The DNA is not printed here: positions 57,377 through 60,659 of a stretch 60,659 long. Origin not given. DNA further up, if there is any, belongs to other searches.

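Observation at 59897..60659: Near-identical 126-bp tandem repeats with substitutions focused on one helix face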

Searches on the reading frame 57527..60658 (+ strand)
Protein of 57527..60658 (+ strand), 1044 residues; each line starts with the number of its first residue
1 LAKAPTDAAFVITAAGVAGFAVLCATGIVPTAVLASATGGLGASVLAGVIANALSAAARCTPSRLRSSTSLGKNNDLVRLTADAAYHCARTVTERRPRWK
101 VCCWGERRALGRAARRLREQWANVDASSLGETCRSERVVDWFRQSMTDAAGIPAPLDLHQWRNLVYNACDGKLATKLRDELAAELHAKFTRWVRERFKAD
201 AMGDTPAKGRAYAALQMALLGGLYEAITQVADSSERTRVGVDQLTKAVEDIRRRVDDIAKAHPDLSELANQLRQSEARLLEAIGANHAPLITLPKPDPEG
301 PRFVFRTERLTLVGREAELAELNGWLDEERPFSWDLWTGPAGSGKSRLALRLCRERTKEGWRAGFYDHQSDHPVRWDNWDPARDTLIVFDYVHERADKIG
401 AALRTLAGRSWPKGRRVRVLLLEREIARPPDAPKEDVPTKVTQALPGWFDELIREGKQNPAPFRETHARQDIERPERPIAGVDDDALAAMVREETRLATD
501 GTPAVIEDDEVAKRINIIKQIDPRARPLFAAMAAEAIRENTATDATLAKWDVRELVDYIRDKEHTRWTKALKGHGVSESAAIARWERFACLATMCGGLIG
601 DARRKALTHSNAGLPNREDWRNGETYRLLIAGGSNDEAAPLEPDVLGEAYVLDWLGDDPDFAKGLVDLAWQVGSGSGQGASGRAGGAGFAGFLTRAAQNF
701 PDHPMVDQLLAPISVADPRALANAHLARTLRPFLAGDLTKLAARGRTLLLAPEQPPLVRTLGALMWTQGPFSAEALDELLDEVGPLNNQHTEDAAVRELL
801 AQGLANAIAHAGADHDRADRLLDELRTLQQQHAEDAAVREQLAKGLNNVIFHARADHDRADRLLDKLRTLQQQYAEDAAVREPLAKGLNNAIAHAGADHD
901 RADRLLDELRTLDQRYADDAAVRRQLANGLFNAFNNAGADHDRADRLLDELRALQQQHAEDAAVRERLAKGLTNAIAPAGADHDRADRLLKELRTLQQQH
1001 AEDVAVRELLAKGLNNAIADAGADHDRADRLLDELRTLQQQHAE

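Call 5: search_protein_families(library=pfam, proteins=[window:57527-60658:+], max_evalue=1)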
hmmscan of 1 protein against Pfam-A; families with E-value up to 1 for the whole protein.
window:57527-60658:+ (1044 aa): 11 families
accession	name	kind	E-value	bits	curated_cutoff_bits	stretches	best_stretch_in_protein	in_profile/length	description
PF25199.1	nSTAND_NTPase5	-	7.6e-05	23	34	1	329-426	38-135/145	Novel STAND NTPase 5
PF13191.12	AAA_16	-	0.00075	20.5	32.6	1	312-427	2-104/167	AAA ATPase domain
PF01637.24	ATPase_2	-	0.0017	18.6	33.2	1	313-368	2-56/225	ATPase domain predominantly from Archaea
PF05036.18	SPOR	-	0.0023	18.7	21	1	812-873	12-69/76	SPOR domain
PF24430.1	DUF7553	-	0.0037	18.2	27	0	891-923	39-71/85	Family of unknown function (DUF7553)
PF01814.28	Hemerythrin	-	0.0098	16.8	25.3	2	887-934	66-112/127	Hemerythrin HHE cation binding domain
PF20720.3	nSTAND3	-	0.056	13.6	27.2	1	338-390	23-72/155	Novel STAND NTPase 3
PF11727.13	ISG65-75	-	0.13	11.9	25.1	0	864-962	37-133/281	Invariant surface glycoprotein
PF13238.12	AAA_18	-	0.15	13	29.4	0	338-388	4-51/128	AAA domain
PF16566.10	CREPT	-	0.19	12.2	29.3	0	821-845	3-27/147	Cell-cycle alteration and expression-elevated protein in tumour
PF00910.28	RNA_helicase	-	0.29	12.1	21.5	1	337-392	3-59/105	RNA helicase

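Call 6: search_protein_families(library=ncbifam, proteins=[window:57527-60658:+], max_evalue=1)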
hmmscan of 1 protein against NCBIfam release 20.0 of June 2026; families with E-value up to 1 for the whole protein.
window:57527-60658:+ (1044 aa): 10 families
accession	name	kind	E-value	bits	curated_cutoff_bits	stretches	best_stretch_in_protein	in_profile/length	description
NF045581.1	PG0541_fam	equivalog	0.003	17.5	45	0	848-877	54-83/91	PG0541 family transporter-associated protein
NF009928.0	PRK13389.1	equivalog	0.0047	16.1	548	0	945-977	88-120/302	UTP--glucose-1-phosphate uridylyltransferase GalU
NF010510.0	PRK13922.11-5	equivalog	0.016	14.2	415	2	805-853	63-110/334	rod shape-determining protein MreC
NF011157.0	PRK14562.1-2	equivalog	0.15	11.8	238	0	818-874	5-62/191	haloacid dehalogenase superfamily protein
TIGR02168.1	SMC_prok_B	equivalog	0.23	9.1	567.35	1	815-1041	706-928/1181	chromosome segregation protein SMC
NF041034.1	Rad50_Sulf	equivalog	0.26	9.1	1000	0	830-1000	489-658/872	DNA double-strand break repair ATPase Rad50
NF058533.1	antiphage_ProA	equivalog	0.65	7.2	1500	1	791-1039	891-1138/1903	anti-phage protein ProA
TIGR02640.1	gas_vesic_GvpN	equivalog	0.73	9.3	266.8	0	324-357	16-46/262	gas vesicle protein GvpN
NF051445.1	HblB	equivalog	0.75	8.6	750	1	965-1036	147-222/466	hemolysin BL regulatory component HblB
NF043058.1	T4SS_LegC2C7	subfamily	0.79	8.6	350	0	224-285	128-189/348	LegC2/C7 family Dot/Icm T4SS effector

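Call 7: search_protein_families(library=padloc, proteins=[window:57527-60658:+], max_evalue=1)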
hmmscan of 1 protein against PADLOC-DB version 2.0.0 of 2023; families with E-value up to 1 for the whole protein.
window:57527-60658:+ (1044 aa): 5 families
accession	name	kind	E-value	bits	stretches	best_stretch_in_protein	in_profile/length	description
PDLC03859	LmuB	-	0.00034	17.9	1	232-353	435-523/611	-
PDLC00006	DruC1|DruC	-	0.0041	13.6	0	955-1040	205-290/626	Unknown function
PDLC04448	PDC-M14B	-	0.0098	13.5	0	787-849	178-241/275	-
PDLC01071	C3a116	-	0.098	10.8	1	792-850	124-183/235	cluster 29 associated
PDLC04484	PDC-M16B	-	0.38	6.9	1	811-874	46-106/574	-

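Call 11: find_homologous_proteins(query=window:57527-60658:+, max_evalue=0.001)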
Query window:57527-60658:+ (1044 aa): 23 proteins with E <= 0.001 among 8000 candidates.
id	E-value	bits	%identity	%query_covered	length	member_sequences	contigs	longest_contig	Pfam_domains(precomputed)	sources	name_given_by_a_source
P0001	0.0e+0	1191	66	81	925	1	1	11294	-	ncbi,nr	ncbi:MAG: ATP-binding protein [Phycisphaerae bacterium]|nr:ATP-binding protein [Phycisphaerae bacter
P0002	4.3e-229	781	45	92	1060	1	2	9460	-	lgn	-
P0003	4.2e-186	639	44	72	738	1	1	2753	-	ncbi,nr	ncbi:MAG: hypothetical protein IH898_13160, partial [Planctomycetes bacterium]|nr:hypothetical prote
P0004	2.3e-185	637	41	88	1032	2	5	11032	-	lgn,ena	-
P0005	3.1e-153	530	38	87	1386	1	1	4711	PF16811.12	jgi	jgi:hypothetical protein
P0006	1.9e-144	501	42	72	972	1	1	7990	-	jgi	jgi:predicted RNA binding protein with dsRBD fold (UPF0201 family)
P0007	3.7e-132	460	40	71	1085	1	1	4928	-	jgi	jgi:hypothetical protein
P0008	2.6e-131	458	41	72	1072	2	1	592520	-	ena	-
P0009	6.2e-114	400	40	67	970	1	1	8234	-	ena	-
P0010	1.0e-98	350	34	74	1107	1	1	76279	-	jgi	jgi:hypothetical protein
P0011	4.4e-97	344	35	71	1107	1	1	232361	-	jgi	jgi:hypothetical protein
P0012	8.0e-96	340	34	80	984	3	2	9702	-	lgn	-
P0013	1.4e-81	293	37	55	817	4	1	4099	PF13191.13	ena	-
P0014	9.5e-73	264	32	71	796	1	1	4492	-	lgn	-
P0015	2.3e-27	114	32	35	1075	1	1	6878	PF07714.24,PF00069.32,PF13424.13,PF07719.24,PF13174.13,PF13191.13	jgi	jgi:serine/threonine protein kinase/tetratricopeptide (TPR) repeat protein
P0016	8.4e-27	112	28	64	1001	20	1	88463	PF13271.12,PF25199.2,PF13191.13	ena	-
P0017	2.3e-26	110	28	67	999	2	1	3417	PF13271.12,PF25199.2,PF13191.13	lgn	-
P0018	2.9e-20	90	30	37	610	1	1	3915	PF13271.12,PF25199.2,PF13191.13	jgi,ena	jgi:hypothetical protein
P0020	7.3e-10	56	29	35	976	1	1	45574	PF07721.21,PF12583.15,PF12862.14,PF00515.35,PF13424.13,PF13181.13,PF12968.14,PF07719.24,PF25199.2,PF13374.13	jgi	jgi:tetratricopeptide (TPR) repeat protein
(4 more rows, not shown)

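Call 27: find_encoding_contigs(protein=P0005, flank=5000, max_places=3)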
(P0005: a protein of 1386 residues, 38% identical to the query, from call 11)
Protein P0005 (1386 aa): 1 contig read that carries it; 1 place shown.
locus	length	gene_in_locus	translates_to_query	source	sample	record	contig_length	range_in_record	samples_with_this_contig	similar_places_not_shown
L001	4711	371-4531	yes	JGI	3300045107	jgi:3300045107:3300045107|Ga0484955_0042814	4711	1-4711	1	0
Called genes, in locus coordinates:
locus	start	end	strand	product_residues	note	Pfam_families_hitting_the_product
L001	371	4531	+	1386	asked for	PF16811:TAtT (faint)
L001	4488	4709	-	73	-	?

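Call 28: find_encoding_contigs(protein=P0001, flank=10000, max_places=3)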
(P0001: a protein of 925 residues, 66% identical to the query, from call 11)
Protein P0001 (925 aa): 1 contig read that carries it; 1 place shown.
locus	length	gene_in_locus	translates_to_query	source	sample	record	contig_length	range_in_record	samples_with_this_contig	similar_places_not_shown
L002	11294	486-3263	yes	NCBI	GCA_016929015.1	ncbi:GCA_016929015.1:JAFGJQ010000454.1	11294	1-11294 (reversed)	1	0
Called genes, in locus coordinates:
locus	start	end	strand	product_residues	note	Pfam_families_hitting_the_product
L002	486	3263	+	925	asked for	-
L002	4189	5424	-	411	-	PF12832:MFS_1_like (faint), PF07690:MFS_1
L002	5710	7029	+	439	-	PF01964:ThiC_Rad_SAM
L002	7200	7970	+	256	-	PF07963:N_methyl (weak), PF07596:SBP_bac_10 (weak)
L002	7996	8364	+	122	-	-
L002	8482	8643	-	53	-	-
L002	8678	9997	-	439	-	PF02169:LPP20 (faint)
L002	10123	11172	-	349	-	PF07719:TPR_2 (faint), PF13176:TPR_7 (faint), PF13432:TPR_16 (weak)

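Call 29: find_encoding_contigs(protein=P0008, flank=8000, max_places=2)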
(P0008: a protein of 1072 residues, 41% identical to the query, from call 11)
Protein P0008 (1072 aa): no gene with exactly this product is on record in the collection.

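Call 30: find_encoding_contigs(protein=P0007, flank=5000, max_places=2)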
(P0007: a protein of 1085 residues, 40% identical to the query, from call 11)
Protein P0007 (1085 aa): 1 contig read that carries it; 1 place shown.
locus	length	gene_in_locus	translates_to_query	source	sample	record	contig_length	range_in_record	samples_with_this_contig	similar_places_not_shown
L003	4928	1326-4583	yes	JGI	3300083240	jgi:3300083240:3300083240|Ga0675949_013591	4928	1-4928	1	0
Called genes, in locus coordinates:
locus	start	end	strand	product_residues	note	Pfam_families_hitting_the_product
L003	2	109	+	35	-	?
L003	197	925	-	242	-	-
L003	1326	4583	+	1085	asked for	-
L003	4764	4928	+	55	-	?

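Call 31: find_encoding_contigs(protein=P0009, flank=5000, max_places=2)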
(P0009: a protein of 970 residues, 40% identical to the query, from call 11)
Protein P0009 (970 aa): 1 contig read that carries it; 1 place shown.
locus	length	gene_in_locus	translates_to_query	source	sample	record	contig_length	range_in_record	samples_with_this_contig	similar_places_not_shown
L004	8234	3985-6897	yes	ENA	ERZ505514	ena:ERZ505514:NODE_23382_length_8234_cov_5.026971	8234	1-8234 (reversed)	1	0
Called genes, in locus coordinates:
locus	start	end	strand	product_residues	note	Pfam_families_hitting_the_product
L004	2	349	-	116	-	?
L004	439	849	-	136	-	PF07238:PilZ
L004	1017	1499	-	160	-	PF01475:FUR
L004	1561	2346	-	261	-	PF00583:Acetyltransf_1, PF13673:Acetyltransf_10, PF13508:Acetyltransf_7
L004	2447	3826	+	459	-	PF05977:MFS_3, PF07690:MFS_1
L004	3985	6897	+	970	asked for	-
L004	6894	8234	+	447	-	?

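Call 35: find_related_loci(query=A1, collection=genome_contigs, flank=6000)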
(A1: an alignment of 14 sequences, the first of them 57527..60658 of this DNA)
Query A1 (1044 aa) in genome_contigs; peptide patterns used: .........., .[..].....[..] (x = any residue, [..] = any of these).
126 stretches matched a pattern; 90 encode a relative of the query (tblastn E <= 1e-3); the best 80 are kept; 80 distinct loci.
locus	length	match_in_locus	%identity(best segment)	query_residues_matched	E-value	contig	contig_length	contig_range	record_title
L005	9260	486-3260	66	1-1035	0e+0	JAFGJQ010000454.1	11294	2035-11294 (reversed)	MAG: Phycisphaerae bacterium isolate Zod_Metabat.286 k87_12809864, whole genome shotgun sequence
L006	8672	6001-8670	37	10-1044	1e-130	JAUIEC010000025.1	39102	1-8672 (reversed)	MAG: Phycisphaerae bacterium isolate 8_bin.18 NODE_1187_length_39102_cov_1.746119, whole genome shotgun sequence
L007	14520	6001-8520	36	287-1039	7e-113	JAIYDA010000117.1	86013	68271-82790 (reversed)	MAG: Planctomycetaceae bacterium isolate H1_MAG_00021 pond_H1_MAG_00021_000000000026, whole genome shotgun sequence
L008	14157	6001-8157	38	264-1044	2e-112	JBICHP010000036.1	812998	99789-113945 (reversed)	MAG: Phycisphaerales bacterium JB054 k141_60399, whole genome shotgun sequence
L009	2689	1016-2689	42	251-798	2e-110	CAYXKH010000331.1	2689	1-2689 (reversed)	MAG TPA_asm: uncultured Isosphaeraceae bacterium isolate SRP128246_co1_303 genome assembly, contig: NODE_111086_length_2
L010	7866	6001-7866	40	225-1042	6e-105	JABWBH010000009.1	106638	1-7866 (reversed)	MAG: Phycisphaerae bacterium isolate MAG_25 scaffold_136, whole genome shotgun sequence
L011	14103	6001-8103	36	264-1042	1e-94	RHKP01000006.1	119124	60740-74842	MAG: Cyanobacteria bacterium CYA N2_1.scaffold_52, whole genome shotgun sequence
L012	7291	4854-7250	33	1-749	1e-87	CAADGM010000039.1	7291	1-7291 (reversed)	uncultured planctomycete isolate PLA2.fa.gz genome assembly, contig: k127_411598, whole genome shotgun sequence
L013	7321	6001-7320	42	272-722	1e-81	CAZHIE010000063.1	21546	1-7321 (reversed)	MAG TPA_asm: uncultured Planctomycetales bacterium isolate SRP292972_co2_224 genome assembly, contig: NODE_2274_length_2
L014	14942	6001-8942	42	302-1044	1e-65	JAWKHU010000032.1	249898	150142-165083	MAG: Vicinamibacterales bacterium isolate ABC2.44 ABC2.44.fa-32, whole genome shotgun sequence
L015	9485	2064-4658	49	294-1044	6e-58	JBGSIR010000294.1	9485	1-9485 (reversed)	MAG: Fimbriimonadaceae bacterium isolate JTS-AC136 k141_3205729, whole genome shotgun sequence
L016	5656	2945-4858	29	294-1041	2e-45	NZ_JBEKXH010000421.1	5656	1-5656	MAG: Bradyrhizobium sp. isolate SPRUCE 647 SPRUCE_647_421, whole genome shotgun sequence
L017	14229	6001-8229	30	294-1044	1e-44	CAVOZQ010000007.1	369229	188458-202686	MAG: uncultured Alphaproteobacteria bacterium isolate MFD09779.bin.2.89 genome assembly, contig: contig_28304, whole gen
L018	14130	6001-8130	28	302-1044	2e-43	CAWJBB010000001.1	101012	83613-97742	MAG: uncultured delta proteobacterium isolate MFD04850.bin.2.19 genome assembly, contig: contig_10159, whole genome shot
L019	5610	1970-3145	33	297-712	9e-42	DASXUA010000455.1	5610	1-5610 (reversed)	MAG TPA_asm: Phycisphaerae bacterium isolate SMAG_U4706 k141_2498985, whole genome shotgun sequence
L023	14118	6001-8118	28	297-1044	2e-35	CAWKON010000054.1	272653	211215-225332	MAG: uncultured Alphaproteobacteria bacterium isolate MFD04540.bin.2.97 genome assembly, contig: contig_8761, whole geno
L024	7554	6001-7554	29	289-1044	3e-35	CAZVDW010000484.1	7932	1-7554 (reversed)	MAG TPA_asm: uncultured Rhodospirillaceae bacterium isolate SRP260945_co2_7 genome assembly, contig: k141_1555244, whole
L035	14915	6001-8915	41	338-1044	1e-30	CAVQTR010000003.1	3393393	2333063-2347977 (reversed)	MAG: Bryobacterales bacterium isolate MFD09671.bin.1.44 genome assembly, contig: contig_19467, whole genome shotgun sequ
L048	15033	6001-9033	36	326-1044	5e-27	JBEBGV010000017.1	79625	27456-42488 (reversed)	MAG: Vicinamibacterales bacterium isolate ATF_5 NODE_58_length_79625_cov_7.000666, whole genome shotgun sequence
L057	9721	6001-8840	38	180-1044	4e-118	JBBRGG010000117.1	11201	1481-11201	MAG: Phycisphaerales bacterium isolate Co_metawrap_2611 Cmw_2611_k141_15400947_length_11201_cov_7.9895, whole genome sho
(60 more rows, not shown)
